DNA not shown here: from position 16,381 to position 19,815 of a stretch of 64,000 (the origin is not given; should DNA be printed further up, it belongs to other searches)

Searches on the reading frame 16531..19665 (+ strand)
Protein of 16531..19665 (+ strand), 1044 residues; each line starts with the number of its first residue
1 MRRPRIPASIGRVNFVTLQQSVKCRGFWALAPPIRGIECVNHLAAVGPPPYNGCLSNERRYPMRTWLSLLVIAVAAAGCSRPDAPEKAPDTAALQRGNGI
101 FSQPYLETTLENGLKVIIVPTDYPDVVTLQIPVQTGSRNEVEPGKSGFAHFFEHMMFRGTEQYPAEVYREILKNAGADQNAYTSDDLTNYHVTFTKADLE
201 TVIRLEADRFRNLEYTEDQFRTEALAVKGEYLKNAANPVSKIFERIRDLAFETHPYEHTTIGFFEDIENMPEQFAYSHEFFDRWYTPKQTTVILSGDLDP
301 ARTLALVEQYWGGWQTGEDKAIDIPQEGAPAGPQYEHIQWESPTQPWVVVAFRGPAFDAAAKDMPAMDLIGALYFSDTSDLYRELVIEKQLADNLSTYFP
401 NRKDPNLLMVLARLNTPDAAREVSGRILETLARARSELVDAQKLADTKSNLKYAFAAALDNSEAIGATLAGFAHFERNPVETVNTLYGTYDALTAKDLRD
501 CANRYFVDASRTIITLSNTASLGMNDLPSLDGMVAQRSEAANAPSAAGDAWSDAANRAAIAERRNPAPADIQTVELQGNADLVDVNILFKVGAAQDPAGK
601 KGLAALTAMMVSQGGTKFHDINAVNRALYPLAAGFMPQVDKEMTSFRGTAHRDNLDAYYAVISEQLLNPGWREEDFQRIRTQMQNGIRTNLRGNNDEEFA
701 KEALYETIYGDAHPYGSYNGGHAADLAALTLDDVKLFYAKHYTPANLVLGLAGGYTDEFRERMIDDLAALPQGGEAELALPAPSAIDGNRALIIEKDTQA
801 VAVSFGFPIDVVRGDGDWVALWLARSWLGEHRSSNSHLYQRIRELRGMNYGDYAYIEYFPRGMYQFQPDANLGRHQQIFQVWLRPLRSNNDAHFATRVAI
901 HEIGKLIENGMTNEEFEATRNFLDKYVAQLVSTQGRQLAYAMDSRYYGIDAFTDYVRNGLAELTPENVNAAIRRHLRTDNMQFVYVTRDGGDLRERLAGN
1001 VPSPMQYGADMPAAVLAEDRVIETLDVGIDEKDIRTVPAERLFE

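Call 25: search_protein_families(library=pfam, proteins=[window:16531-19665:+], max_evalue=0.00001)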
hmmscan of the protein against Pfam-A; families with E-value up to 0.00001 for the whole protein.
window:16531-19665:+ (1044 aa): 2 families
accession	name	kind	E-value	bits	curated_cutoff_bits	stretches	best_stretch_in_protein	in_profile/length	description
PF05193.26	Peptidase_M16_C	-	4.5e-37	128.1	23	2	278-451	8-181/181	Peptidase M16 inactive domain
PF00675.25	Peptidase_M16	-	3.1e-32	112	22.3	2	118-261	4-146/149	Insulinase (Peptidase family M16)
